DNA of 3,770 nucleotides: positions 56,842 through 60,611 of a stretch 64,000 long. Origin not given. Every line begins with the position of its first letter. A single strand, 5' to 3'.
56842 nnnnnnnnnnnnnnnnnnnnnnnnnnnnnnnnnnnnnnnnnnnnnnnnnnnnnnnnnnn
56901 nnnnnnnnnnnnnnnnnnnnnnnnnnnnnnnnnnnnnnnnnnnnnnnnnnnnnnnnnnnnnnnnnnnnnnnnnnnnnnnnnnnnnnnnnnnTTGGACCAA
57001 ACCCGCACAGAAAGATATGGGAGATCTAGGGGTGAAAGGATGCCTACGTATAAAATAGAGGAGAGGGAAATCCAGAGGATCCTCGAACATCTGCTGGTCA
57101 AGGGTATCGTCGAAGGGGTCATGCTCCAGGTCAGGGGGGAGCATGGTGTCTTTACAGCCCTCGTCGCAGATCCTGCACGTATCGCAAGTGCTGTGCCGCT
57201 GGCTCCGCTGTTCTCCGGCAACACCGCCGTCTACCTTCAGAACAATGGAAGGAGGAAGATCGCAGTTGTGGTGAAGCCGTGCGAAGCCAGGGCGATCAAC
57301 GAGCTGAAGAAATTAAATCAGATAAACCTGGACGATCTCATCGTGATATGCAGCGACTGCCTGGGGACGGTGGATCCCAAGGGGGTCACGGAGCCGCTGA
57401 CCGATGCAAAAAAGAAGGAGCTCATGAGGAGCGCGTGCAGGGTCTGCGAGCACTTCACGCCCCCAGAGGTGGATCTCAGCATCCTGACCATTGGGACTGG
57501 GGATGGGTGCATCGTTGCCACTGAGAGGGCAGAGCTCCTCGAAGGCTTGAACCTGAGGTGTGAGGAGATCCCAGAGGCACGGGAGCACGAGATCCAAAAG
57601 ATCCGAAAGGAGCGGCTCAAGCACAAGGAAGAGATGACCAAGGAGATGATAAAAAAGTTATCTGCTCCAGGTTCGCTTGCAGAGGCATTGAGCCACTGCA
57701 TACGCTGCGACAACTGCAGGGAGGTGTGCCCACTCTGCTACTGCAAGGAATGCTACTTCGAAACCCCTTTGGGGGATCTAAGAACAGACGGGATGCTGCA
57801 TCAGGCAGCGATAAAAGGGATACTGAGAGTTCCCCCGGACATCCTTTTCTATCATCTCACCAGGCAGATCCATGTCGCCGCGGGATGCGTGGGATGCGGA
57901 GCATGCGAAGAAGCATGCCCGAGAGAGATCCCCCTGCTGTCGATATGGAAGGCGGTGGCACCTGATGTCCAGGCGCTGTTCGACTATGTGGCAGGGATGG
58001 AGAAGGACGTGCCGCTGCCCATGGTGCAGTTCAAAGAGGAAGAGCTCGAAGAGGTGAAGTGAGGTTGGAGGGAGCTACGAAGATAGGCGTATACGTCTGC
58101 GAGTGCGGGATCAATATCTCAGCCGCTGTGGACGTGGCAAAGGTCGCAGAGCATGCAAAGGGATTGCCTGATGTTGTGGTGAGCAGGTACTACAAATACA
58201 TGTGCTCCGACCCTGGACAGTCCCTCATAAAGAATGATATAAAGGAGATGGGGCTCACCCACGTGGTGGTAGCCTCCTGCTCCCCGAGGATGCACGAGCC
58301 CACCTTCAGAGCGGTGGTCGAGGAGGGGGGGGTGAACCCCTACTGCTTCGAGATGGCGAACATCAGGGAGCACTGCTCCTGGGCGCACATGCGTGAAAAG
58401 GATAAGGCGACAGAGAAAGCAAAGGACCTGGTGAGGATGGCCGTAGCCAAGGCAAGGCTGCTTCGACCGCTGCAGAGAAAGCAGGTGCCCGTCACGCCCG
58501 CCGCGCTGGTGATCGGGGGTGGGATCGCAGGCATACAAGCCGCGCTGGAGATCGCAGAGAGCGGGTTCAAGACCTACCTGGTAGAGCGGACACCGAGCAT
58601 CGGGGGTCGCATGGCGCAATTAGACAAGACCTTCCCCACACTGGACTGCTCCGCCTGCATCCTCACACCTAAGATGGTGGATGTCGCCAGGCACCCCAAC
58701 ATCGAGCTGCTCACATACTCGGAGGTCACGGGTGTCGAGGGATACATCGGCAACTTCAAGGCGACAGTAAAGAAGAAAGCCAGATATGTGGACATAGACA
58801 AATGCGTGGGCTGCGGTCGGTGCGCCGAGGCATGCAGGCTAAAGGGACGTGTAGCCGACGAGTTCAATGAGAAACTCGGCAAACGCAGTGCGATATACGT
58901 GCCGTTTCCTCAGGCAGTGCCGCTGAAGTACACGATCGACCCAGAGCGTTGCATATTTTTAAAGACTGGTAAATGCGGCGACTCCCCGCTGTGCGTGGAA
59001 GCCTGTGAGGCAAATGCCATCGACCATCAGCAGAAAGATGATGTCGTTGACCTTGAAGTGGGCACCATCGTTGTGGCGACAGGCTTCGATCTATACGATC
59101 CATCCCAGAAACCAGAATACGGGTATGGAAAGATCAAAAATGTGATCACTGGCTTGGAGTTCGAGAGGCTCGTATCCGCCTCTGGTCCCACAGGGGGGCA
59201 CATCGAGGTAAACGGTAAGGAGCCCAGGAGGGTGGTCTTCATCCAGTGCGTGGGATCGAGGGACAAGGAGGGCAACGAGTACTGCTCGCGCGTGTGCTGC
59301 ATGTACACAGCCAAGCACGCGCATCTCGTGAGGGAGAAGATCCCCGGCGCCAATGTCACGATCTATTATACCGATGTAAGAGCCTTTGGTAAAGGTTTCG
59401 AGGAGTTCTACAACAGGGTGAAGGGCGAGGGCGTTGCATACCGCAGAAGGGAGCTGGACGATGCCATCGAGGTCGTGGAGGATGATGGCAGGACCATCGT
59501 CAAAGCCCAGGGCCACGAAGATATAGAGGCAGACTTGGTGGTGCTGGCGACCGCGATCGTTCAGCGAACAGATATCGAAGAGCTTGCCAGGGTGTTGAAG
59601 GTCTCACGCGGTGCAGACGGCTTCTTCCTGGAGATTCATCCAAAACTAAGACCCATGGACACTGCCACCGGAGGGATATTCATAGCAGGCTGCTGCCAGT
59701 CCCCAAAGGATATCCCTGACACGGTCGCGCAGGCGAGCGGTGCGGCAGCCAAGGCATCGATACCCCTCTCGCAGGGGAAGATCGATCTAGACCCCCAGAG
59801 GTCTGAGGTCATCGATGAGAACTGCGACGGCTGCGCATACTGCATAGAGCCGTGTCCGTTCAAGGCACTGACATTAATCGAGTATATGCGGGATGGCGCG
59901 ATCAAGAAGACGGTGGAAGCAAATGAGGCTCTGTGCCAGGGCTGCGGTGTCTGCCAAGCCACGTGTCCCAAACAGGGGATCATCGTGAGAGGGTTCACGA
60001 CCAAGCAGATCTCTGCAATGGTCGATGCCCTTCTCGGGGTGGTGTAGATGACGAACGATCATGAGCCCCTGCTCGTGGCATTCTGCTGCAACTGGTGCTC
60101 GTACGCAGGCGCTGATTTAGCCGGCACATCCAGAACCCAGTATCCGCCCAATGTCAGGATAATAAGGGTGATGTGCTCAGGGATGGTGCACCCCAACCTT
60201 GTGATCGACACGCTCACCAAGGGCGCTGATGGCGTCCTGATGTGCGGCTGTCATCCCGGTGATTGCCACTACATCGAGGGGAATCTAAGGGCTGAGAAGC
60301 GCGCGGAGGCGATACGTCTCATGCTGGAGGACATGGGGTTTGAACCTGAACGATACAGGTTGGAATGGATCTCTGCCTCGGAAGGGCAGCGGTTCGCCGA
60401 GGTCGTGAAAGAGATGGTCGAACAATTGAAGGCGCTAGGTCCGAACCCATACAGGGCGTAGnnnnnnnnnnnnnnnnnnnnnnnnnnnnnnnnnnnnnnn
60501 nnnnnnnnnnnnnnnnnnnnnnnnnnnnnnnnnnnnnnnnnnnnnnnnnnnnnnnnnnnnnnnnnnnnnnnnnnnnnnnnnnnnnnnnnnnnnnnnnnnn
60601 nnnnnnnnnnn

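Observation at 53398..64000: Large HdrA / MvhD / FrhB / NuoEF / NuoG-like gene cluster: a candidate NAD(H)- or F420-linked flavin-based electron-bifurcating heterodisulfide reductase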

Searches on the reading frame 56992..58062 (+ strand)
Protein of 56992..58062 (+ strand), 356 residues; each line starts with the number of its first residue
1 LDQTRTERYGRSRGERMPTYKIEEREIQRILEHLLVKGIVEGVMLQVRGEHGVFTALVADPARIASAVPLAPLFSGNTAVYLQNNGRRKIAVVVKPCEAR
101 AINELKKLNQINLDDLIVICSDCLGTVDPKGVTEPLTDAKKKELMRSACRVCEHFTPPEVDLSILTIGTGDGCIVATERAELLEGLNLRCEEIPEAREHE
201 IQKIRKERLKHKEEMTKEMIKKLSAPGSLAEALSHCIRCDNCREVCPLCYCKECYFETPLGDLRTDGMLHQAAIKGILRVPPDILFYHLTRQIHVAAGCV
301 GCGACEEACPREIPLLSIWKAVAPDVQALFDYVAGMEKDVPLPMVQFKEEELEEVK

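Call 3: search_protein_families(library=pfam, proteins=[window:56992-58062:+], max_evalue=0.001)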
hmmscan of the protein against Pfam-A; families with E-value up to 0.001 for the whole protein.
window:56992-58062:+ (356 aa): 5 families
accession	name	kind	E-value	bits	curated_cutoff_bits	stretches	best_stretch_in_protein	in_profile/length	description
PF13183.11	Fer4_8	-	1.9e-08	35.1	27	1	233-313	2-68/68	4Fe-4S dicluster domain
PF04432.18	FrhB_FdhB_C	-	3e-06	27.6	23.3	0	88-137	2-51/150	Coenzyme F420 hydrogenase/dehydrogenase, beta subunit C terminus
PF17179.9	Fer4_22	-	0.00016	22.9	27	0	295-313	77-95/95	4Fe-4S dicluster domain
PF12797.12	Fer4_2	-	0.00057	20.1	24.5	1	293-310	4-21/22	4Fe-4S binding domain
PF00037.32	Fer4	-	0.00062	19.9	21.1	0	299-312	8-21/24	4Fe-4S binding domain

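Call 8: search_protein_families(library=ncbifam, proteins=[window:56992-58062:+], max_evalue=0.001)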
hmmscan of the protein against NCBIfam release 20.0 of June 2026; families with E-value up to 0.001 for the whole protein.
window:56992-58062:+ (356 aa): 7 families
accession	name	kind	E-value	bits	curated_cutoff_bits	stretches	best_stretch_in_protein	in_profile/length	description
NF038196.1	ferrodoxin_EFR1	subfamily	7.2e-07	29.5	75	0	288-311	172-198/242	EFR1 family ferrodoxin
TIGR00314.1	cdhA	equivalog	1.8e-05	22.7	781.3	0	294-323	434-463/784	CO dehydrogenase/acetyl-CoA synthase complex subunit alpha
TIGR00397.1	mauM_napG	subfamily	2.8e-05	23.8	178.85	0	295-330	51-86/213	MauM/NapG family ferredoxin-type protein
NF040829.1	sulfhyd_ShyB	equivalog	3.2e-05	23.1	690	0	164-254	159-247/334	NAD(P)-dependent hydrogenase/sulfhydrogenase 2 subunit beta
NF040833.1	sulfhyd_HydB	equivalog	0.00023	20.1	750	0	164-253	163-250/367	NADPH-dependent hydrogenase/sulfhydrogenase 1 subunit beta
NF007012.0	PRK09476.1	equivalog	0.00032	20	269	0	297-316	184-203/254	ferredoxin-type protein NapG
TIGR02936.1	fdxN_nitrog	equivalog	0.00082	19.5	80.55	0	293-312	66-85/91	ferredoxin III, nif-specific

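Call 64: find_homologous_proteins(query=window:56992-58062:+, max_evalue=1e-10)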
Query window:56992-58062:+ (356 aa): 116 proteins with E <= 1e-10 among 3717 candidates.
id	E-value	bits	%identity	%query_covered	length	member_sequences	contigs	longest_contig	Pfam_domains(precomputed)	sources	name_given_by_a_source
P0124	6.4e-226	767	100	96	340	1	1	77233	PF04432.19,PF13183.12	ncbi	ncbi:MAG: 4Fe-4S dicluster domain-containing protein [Candidatus Thermoplasmatota archaeon]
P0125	2.3e-161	555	70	96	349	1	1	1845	PF04432.19,PF13183.12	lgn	-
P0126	2.4e-150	519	66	96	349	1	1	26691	PF04432.19,PF13183.12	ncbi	-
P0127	7.3e-149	514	64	96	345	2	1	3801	PF04432.19,PF13183.12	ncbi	-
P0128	1.0e-144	500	61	97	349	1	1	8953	PF13534.12,PF13183.12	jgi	jgi:formate dehydrogenase subunit beta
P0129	3.8e-143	495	64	95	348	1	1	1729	PF04432.19,PF13183.12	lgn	-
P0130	5.2e-143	494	63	96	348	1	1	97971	PF04432.19,PF13183.12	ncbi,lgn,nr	ncbi:MAG: 4Fe-4S dicluster domain-containing protein [Euryarchaeota archaeon]|nr:4Fe-4S dicluster do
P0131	2.7e-141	489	62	95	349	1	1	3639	PF04432.19,PF13183.12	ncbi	-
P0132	6.2e-139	481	61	95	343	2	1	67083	PF04432.19,PF13183.12,PF13187.12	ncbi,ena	-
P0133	2.5e-125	436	63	87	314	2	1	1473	PF04432.19,PF13183.12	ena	-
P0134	7.3e-119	415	55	95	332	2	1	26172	PF04432.19,PF13183.12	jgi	jgi:formate dehydrogenase subunit beta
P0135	3.2e-112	393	54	95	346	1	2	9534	PF04432.19,PF13183.12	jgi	-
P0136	8.8e-91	323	53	75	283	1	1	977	PF13183.12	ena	-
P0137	1.3e-65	240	37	92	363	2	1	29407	PF12797.13,PF04432.19,PF00037.33,PF13534.12,PF13237.12,PF13183.12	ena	-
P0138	1.2e-64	237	37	92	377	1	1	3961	PF04432.19,PF00037.33,PF13534.12,PF13183.12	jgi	-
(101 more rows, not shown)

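Call 65: find_encoding_contigs(protein=P0124, flank=10000, max_places=2)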
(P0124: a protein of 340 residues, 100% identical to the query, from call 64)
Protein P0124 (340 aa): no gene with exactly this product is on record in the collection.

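Call 76: predict_structure(alignment_id=A1)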
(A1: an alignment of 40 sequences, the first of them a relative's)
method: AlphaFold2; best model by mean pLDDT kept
length: 340 residues; sequences in the alignment: 40
mean_pLDDT: 87.2   pTM: 0.87
mean pLDDT of the five models: 87.2, 85.3, 83.8, 83.6, 83.4
residues with pLDDT >= 90: 203; 70-90: 97; 50-70: 31; < 50: 9
segments of 3 or more residues with pLDDT < 50: 242-246
pLDDT, mean of each block of 10 residues (from residue 1): 94 98 97 89 97 92 86 96 97 92 97 76 84 97 98 94 95 94 97 96 85 81 83 69 53 74 60 82 93 92 90 92 85 57
secondary structure, 60 per line:
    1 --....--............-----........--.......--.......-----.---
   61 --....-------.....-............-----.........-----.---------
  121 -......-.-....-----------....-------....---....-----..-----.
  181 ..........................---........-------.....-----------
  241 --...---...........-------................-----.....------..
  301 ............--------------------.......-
elements in order: E3-6 H9-20 E26-33 E36-42 H45-50 H63-66 E74-78 H80-91 E100-105 H122-127 H131-134 E146-149 E157-160 H164-167 H180-206 H210-217 H225-229 H249-259 H267-282 H288-292 H299-312 H333-339

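Call 78: fold_search(model_id=the predicted structure, library=pdb)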
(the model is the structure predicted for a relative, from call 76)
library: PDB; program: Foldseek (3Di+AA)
matches with E <= 10: 220; with E <= 0.001: 20
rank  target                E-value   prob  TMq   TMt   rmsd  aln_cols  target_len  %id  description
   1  7bkb_E                8.2e-19  1.00  0.75  0.64   4.8       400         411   23  Formate dehydrogenase - heterodisulfide reductase - formylmethanofuran dehydrogenase complex from Methanospirillum hun (released 2021-09-29)
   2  8rvu_E                3.0e-18  1.00  0.74  0.67   4.8       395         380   23  CryoEM structure of the Elp-Hdr complex of Methanothermobacter marburgensis state 2 (composite structure) (released 2025-05-14)
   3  8rja_E                1.9e-08  1.00  0.46  0.45   5.5       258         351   16  Crystal structure of the F420-reducing formylmethanofuran dehydrogenase complex from the ethanotroph Candidatus Ethano (released 2024-10-02)
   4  4ci0_C                7.0e-08  1.00  0.47  0.56   5.0       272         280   16  Electron cryo-microscopy of F420-reducing NiFe hydrogenase Frh (released 2014-02-26)
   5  7np8_A                1.1e-07  1.00  0.48  0.28   5.5       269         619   17  Crystal structure of the Coenzyme F420-dependent sulfite reductase from Methanocaldococcus jannaschii at 2.3-A resolut (released 2022-03-23)
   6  7np8_B                2.0e-07  1.00  0.46  0.27   4.5       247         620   16  Crystal structure of the Coenzyme F420-dependent sulfite reductase from Methanocaldococcus jannaschii at 2.3-A resolut (released 2022-03-23)
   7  9r51_B                3.2e-07  1.00  0.48  0.57   4.7       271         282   16  Dimeric state of the F420-reducing hydrogenase from Methanothermococcus thermolithotrophicus in crystalline form 1 (released 2025-10-22)
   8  6qii_B                4.3e-07  1.00  0.46  0.53   4.7       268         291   13  Xenon derivatization of the F420-reducing [NiFe] hydrogenase complex from Methanosarcina barkeri (released 2019-10-23)
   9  6qgr_B                4.8e-07  1.00  0.46  0.53   4.7       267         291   14  The F420-reducing [NiFe] hydrogenase complex from Methanosarcina barkeri at the Nia-S state (released 2019-10-23)
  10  7npa_N                5.0e-07  1.00  0.46  0.27   5.5       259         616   16  Crystal structure of the Coenzyme F420-dependent sulfite reductase from Methanothermococcus thermolithotrophicus at 1. (released 2022-03-23)
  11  9r52_B                6.3e-07  1.00  0.46  0.55   5.0       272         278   16  Dimeric state of the F420-reducing hydrogenase from Methanothermococcus thermolithotrophicus in crystalline form 2 (released 2025-10-22)
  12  7npa_A                8.9e-07  1.00  0.47  0.27   5.1       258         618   15  Crystal structure of the Coenzyme F420-dependent sulfite reductase from Methanothermococcus thermolithotrophicus at 1. (released 2022-03-23)
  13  8riu_B                1.1e-06  1.00  0.43  0.40   5.2       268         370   15  Crystal structure of the F420-reducing carbon monoxide dehydrogenase component from the ethanotroph Candidatus Ethanop (released 2024-10-02)
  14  7npa_D                1.4e-06  1.00  0.47  0.28   6.3       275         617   17  Crystal structure of the Coenzyme F420-dependent sulfite reductase from Methanothermococcus thermolithotrophicus at 1. (released 2022-03-23)
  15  5dqr_C                1.2e-05  1.00  0.40  0.33   4.8       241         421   16  The crystal structure of Arabidopsis 7-hydroxymethyl chlorophyll a reductase (HCAR) (released 2016-04-20)
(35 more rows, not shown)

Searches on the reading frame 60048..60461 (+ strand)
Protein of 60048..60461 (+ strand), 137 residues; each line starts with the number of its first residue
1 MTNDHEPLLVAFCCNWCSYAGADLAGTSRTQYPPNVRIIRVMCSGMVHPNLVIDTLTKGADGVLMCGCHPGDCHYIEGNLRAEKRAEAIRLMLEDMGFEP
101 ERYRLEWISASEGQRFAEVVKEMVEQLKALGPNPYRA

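Call 3: search_protein_families(library=pfam, proteins=[window:60048-60461:+], max_evalue=0.001)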
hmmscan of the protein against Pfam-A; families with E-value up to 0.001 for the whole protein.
window:60048-60461:+ (137 aa): 1 family
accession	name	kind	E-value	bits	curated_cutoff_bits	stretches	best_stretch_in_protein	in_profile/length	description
PF02662.21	FlpD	-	3.4e-56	189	22.3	1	10-131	2-123/123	Methyl-viologen-reducing hydrogenase, delta subunit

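Call 8: search_protein_families(library=ncbifam, proteins=[window:60048-60461:+], max_evalue=0.001)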
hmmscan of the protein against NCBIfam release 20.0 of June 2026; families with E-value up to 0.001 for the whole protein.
window:60048-60461:+ (137 aa): 4 families
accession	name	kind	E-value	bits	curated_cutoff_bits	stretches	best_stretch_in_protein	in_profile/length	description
NF040770.1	hetero_SS_HdrA2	exception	5.5e-56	190.1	1100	1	3-133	644-774/777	CoB-CoM heterodisulfide reductase HdrA2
NF045873.1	F420_non_VhuD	exception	9.8e-40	135.7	215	1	6-136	1-131/132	F420-non-reducing hydrogenase iron-sulfur subunit VhuD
NF041891.1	hdrA_Methbact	equivalog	1.1e-10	40.4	1300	1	6-128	643-759/762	ferredoxin:CoB-CoM heterodisulfide reductase subunit HdrA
NF041778.1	hetero_SS_HdrA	equivalog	0.00021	19.2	1400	1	10-68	657-715/771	ferredoxin:CoB-CoM heterodisulfide reductase subunit HdrA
